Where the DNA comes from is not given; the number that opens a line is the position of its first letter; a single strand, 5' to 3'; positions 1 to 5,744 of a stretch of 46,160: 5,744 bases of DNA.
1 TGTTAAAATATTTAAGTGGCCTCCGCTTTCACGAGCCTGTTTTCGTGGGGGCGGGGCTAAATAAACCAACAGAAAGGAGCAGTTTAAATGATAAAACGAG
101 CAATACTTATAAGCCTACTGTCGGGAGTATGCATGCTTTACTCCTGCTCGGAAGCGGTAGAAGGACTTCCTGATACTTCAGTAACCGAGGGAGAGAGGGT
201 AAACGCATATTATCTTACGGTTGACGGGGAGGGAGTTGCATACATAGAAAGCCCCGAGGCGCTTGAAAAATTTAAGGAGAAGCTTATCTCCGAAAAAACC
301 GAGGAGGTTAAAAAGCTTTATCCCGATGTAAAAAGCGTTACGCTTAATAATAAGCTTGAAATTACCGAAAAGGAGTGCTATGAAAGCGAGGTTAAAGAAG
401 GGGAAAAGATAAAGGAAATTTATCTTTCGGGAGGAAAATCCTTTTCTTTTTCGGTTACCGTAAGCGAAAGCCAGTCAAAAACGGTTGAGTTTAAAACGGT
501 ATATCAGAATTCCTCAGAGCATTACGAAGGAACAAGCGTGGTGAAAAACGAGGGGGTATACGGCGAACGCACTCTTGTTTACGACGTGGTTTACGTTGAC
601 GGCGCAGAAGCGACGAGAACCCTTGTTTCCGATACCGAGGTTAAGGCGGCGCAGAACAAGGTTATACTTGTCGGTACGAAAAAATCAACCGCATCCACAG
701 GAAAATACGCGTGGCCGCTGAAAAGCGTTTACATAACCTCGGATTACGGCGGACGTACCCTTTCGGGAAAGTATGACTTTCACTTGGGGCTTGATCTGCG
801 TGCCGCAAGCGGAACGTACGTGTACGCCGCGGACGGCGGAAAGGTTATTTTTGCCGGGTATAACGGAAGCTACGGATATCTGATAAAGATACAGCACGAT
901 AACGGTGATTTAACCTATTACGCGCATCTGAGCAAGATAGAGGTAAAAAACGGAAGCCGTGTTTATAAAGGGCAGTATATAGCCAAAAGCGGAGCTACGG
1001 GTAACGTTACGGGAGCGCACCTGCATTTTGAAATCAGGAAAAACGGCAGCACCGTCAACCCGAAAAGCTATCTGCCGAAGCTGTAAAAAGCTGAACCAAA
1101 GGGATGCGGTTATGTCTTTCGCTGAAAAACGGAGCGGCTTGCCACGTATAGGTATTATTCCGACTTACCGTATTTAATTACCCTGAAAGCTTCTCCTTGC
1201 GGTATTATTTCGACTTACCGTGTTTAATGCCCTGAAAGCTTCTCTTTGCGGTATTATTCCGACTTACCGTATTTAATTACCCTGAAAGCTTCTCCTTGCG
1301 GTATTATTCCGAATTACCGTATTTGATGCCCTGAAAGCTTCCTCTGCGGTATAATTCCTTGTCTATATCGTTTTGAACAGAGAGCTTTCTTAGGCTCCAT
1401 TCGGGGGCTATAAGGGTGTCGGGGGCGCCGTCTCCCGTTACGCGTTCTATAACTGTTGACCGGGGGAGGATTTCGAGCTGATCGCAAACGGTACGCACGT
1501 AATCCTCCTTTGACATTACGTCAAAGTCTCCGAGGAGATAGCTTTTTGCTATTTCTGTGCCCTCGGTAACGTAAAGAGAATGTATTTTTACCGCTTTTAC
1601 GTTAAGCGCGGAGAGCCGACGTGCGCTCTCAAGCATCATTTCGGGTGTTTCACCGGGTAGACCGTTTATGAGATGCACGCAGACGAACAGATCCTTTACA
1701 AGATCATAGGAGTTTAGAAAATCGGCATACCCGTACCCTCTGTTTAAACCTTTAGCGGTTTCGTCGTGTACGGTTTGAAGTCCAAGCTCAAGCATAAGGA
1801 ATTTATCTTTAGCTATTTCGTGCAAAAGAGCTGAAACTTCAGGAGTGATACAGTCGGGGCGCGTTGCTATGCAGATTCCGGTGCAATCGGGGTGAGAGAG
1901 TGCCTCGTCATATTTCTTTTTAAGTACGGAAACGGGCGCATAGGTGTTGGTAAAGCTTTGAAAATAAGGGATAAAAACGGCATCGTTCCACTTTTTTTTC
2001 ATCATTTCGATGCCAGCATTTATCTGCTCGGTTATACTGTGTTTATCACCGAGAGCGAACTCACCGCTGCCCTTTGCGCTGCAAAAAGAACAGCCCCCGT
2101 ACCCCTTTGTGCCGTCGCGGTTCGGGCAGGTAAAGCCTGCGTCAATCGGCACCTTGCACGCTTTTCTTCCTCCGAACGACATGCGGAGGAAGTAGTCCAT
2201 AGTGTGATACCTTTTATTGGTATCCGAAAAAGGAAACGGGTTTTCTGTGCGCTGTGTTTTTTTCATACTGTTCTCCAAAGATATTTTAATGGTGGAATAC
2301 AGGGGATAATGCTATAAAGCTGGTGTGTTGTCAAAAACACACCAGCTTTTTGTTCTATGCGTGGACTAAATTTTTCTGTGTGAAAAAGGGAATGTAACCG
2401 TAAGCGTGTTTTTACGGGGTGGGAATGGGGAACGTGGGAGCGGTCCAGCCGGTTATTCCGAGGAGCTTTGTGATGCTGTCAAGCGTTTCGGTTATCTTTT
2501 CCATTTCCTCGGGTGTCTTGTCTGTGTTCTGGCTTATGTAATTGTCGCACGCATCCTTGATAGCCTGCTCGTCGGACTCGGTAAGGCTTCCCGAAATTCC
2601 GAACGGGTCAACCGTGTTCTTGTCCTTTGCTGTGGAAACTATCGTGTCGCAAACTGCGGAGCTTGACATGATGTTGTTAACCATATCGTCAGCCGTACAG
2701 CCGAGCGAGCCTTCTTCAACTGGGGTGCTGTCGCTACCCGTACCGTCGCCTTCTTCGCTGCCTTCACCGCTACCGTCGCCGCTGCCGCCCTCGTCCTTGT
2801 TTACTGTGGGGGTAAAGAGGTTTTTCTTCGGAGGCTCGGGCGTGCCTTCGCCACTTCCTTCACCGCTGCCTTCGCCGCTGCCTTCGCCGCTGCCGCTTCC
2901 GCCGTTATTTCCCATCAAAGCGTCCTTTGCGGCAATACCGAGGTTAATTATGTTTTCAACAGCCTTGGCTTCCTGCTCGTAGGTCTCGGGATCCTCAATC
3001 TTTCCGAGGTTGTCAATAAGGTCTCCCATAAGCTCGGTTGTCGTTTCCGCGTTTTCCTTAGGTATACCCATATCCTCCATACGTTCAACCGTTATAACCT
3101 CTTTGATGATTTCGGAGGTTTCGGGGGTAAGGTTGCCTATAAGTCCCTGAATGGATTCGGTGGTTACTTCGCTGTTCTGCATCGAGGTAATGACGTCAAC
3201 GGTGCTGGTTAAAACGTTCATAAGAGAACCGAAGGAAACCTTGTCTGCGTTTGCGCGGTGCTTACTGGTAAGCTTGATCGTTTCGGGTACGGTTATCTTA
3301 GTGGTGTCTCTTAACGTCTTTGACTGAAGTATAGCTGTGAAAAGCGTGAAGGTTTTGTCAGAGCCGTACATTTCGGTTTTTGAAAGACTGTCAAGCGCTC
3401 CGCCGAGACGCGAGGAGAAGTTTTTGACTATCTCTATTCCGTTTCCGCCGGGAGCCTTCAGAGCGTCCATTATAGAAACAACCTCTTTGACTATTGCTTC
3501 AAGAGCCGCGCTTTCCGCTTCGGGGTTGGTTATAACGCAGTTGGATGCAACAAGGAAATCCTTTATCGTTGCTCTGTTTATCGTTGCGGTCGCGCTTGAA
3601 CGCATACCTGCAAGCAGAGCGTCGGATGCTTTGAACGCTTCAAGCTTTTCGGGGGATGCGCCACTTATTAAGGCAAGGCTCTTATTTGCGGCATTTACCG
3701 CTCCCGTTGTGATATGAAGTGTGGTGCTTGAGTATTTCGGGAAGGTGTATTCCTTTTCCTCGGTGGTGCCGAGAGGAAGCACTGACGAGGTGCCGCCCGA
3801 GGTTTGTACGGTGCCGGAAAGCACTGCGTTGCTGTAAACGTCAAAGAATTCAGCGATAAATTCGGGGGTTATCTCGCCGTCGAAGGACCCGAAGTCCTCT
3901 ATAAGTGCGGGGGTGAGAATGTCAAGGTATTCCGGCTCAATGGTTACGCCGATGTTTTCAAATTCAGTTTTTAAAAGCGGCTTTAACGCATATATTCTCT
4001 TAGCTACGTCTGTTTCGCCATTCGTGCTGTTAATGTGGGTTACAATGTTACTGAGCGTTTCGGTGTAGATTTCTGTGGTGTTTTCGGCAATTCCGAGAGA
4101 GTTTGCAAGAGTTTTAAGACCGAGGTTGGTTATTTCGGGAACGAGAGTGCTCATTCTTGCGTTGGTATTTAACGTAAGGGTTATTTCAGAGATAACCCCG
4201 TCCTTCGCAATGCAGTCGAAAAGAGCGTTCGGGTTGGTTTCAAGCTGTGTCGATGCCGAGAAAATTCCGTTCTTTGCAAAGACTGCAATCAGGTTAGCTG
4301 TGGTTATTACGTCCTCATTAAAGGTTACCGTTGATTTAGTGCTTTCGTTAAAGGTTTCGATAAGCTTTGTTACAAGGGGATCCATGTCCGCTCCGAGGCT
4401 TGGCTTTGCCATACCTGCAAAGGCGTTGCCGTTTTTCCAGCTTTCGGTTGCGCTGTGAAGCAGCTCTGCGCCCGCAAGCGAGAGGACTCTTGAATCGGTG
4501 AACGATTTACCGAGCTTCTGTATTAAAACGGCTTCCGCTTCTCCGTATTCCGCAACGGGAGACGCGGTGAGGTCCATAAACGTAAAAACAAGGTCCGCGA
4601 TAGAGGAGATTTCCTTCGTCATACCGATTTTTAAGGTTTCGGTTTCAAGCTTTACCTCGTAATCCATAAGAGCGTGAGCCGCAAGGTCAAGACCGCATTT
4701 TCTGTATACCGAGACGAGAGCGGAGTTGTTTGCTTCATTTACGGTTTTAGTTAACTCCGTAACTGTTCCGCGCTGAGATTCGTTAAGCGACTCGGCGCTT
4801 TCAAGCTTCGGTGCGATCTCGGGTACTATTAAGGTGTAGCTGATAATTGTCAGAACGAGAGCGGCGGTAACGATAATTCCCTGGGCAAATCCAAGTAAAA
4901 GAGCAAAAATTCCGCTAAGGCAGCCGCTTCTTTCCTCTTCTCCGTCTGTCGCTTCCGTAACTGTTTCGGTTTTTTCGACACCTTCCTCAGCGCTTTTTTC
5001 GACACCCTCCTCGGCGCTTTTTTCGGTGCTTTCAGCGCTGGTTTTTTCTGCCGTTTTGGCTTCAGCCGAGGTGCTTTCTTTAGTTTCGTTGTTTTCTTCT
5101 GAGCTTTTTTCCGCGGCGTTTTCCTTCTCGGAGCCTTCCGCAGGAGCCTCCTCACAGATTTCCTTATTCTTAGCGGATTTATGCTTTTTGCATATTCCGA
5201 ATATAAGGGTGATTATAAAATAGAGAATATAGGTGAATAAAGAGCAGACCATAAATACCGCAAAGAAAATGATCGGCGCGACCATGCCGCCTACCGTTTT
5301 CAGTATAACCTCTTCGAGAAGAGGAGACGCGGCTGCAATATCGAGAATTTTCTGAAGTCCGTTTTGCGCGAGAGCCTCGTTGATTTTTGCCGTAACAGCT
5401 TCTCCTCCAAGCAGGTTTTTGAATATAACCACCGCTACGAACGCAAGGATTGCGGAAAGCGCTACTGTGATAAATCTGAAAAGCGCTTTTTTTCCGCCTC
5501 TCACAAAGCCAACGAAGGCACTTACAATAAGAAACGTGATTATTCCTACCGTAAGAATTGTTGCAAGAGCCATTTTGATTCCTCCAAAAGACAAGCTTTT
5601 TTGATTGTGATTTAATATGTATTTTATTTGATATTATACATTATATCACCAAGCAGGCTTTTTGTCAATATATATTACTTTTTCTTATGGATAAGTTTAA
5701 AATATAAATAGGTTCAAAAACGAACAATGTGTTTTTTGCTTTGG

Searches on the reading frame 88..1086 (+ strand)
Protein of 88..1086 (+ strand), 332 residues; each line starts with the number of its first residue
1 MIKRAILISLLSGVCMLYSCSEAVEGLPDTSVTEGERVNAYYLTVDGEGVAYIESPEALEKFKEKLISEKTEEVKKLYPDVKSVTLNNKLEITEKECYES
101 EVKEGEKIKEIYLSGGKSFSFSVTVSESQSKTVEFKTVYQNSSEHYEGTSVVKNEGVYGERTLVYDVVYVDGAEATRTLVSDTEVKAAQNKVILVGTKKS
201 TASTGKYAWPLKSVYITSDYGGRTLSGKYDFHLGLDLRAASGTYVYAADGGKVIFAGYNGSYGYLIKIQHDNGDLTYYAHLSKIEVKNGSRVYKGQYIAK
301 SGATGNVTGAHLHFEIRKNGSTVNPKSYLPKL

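Call 77: search_protein_families(library=pfam, proteins=[window:88-1086:+], max_evalue=0.001)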
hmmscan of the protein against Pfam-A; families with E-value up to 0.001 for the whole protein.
window:88-1086:+ (332 aa): 2 families
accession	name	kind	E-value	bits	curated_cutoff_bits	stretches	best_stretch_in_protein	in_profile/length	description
PF01551.29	Peptidase_M23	-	3.5e-34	117.3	28.7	1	231-325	2-96/96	Peptidase family M23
PF07501.17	G5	-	1.3e-17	64.2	23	1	127-198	4-75/75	G5 domain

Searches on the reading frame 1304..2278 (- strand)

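Call 77: search_protein_families(library=pfam, proteins=[window:1304-2278:-], max_evalue=0.001)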
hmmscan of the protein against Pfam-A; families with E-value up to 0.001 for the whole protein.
window:1304-2278:- (324 aa): 2 families
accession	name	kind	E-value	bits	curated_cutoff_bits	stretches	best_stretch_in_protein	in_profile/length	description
PF16199.10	Radical_SAM_C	-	5.6e-26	90.9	31.9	1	228-311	2-85/85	Radical_SAM C-terminal domain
PF04055.27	Radical_SAM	-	5.6e-12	46.6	29.5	1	62-221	10-165/166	Radical SAM superfamily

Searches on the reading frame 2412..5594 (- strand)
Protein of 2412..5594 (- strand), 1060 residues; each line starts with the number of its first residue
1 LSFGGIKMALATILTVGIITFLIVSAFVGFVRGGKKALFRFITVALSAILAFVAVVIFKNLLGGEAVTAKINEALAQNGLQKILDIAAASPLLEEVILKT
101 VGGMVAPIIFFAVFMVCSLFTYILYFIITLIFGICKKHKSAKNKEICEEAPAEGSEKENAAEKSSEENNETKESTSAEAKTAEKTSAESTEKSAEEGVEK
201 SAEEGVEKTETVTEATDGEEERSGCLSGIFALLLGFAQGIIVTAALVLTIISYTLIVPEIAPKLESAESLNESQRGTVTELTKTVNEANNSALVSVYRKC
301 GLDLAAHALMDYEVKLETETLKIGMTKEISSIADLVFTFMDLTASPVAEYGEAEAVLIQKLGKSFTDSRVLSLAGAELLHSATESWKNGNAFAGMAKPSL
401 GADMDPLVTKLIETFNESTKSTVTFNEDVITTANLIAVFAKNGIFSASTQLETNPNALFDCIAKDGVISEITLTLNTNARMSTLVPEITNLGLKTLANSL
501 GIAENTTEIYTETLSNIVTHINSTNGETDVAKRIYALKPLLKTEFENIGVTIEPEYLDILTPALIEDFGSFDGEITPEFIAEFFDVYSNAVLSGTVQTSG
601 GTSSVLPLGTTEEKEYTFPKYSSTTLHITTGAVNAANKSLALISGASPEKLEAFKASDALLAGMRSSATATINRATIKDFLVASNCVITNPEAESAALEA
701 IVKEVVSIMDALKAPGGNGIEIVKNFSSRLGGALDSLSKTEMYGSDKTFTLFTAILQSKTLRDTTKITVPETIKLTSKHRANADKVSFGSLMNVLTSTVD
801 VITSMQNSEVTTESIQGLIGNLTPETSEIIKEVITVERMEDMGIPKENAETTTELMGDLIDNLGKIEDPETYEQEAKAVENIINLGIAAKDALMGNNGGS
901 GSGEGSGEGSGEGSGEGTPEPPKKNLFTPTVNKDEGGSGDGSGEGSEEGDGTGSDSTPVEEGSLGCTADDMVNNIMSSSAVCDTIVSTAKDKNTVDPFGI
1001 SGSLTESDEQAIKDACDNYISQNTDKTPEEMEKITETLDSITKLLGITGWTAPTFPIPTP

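Call 77: search_protein_families(library=pfam, proteins=[window:2412-5594:-], max_evalue=0.001)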
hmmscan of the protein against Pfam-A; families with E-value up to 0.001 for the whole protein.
window:2412-5594:- (1060 aa): 2 families
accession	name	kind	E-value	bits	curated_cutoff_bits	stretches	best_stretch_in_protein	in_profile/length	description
PF22251.1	PFF1_TM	-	9.9e-05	22.4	32.3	1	119-222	101-204/300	Vacuolar membrane protease, transmembrane domain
PF16118.10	DUF4834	-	0.00026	22.3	27.8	1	108-187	6-69/99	Domain of unknown function (DUF4834)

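Call 87: search_protein_families(library=ncbifam, proteins=[window:2412-5591:-], max_evalue=0.01)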
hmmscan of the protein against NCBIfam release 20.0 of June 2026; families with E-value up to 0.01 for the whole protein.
window:2412-5591:- (1059 aa): 4 families
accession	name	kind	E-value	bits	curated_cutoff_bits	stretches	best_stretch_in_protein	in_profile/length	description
NF047418.1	teichoic_AuxB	equivalog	0.00028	20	300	1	104-203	118-217/345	lipoteichoic acid stability factor AuxB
NF002899.0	PRK03449.1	equivalog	0.002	17.3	276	1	99-208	238-347/359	membrane protein insertase YidC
NF047550.1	LIC_12071_fam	equivalog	0.003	16.9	350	1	113-229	223-335/337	LIC_12071 family protein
TIGR03779.1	Bac_Flav_CT_M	equivalog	0.0032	16.8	172.45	1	113-219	8-116/410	conjugative transposon protein TraM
